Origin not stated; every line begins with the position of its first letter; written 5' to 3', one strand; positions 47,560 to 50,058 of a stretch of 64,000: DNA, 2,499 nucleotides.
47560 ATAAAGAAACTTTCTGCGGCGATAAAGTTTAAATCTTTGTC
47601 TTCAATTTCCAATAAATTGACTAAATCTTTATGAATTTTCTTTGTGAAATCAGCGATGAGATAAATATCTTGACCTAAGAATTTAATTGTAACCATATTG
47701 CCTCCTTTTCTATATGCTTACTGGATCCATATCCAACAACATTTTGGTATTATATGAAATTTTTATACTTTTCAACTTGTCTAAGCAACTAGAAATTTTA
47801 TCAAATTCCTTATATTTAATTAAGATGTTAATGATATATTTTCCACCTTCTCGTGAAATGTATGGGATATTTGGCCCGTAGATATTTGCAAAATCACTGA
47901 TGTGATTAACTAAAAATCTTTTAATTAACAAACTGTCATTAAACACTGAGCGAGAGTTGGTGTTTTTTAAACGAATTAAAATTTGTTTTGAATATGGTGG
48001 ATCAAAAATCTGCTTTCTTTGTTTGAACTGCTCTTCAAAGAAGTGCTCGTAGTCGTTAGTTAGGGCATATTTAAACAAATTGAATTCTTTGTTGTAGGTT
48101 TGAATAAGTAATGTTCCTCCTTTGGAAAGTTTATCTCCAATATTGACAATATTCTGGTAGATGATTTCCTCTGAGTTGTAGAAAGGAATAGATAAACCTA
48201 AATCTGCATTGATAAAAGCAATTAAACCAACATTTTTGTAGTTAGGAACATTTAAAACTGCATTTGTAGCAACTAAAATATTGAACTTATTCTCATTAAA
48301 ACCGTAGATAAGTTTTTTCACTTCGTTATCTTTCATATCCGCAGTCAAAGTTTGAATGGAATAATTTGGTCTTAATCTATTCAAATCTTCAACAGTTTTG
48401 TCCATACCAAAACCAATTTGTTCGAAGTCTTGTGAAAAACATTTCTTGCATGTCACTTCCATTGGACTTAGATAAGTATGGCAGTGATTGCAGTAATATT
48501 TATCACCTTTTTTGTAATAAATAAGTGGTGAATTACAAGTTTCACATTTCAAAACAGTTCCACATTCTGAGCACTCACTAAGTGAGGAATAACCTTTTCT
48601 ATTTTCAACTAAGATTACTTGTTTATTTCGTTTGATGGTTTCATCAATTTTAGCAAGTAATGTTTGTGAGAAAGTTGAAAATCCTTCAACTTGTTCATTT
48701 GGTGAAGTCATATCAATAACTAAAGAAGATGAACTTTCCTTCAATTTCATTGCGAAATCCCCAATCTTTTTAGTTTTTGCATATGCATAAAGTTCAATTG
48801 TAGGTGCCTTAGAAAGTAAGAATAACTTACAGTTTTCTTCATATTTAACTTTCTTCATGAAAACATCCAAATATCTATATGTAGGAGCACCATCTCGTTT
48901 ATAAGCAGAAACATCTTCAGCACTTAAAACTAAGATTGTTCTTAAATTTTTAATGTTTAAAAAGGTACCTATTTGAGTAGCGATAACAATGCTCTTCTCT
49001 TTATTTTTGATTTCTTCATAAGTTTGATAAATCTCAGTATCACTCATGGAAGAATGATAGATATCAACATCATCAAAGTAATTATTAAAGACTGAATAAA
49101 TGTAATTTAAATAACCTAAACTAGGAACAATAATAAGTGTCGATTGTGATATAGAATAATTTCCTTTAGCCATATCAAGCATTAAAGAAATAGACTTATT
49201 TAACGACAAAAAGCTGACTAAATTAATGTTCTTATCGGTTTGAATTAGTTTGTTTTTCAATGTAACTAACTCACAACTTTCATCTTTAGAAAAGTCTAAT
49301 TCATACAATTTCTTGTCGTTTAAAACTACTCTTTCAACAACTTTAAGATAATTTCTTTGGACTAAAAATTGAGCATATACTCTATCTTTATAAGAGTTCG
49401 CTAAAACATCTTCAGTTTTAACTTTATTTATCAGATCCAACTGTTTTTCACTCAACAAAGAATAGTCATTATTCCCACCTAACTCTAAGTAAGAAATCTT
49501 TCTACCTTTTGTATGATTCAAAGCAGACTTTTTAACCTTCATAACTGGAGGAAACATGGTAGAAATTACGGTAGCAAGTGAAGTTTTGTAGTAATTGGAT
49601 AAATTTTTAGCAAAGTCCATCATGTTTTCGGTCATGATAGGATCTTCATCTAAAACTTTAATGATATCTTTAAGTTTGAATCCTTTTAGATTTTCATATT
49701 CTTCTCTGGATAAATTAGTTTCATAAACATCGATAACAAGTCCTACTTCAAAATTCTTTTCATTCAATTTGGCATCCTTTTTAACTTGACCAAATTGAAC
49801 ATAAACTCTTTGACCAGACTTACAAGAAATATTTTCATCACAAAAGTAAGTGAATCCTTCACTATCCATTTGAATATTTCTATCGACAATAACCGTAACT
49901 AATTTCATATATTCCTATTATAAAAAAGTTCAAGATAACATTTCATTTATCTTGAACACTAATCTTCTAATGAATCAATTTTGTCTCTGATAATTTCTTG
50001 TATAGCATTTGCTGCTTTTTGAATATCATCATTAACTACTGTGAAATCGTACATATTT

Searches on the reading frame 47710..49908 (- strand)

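Call 75: search_protein_families(library=pfam, proteins=[window:47710-49908:-], max_evalue=0.00001)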
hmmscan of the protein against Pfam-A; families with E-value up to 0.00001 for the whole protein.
window:47710-49908:- (732 aa): 3 families
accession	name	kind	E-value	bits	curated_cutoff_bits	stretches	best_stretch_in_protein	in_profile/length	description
PF17764.6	PriA_3primeBD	-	4e-14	52.7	22.7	1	6-120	2-96/96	3'DNA-binding domain (3'BD)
PF00271.37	Helicase_C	-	2.8e-09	37.6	23.5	0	506-569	28-93/110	Helicase conserved C-terminal domain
PF18074.6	PriA_C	-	1.6e-08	35.6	26.9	1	638-729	1-95/95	Primosomal protein N C-terminal domain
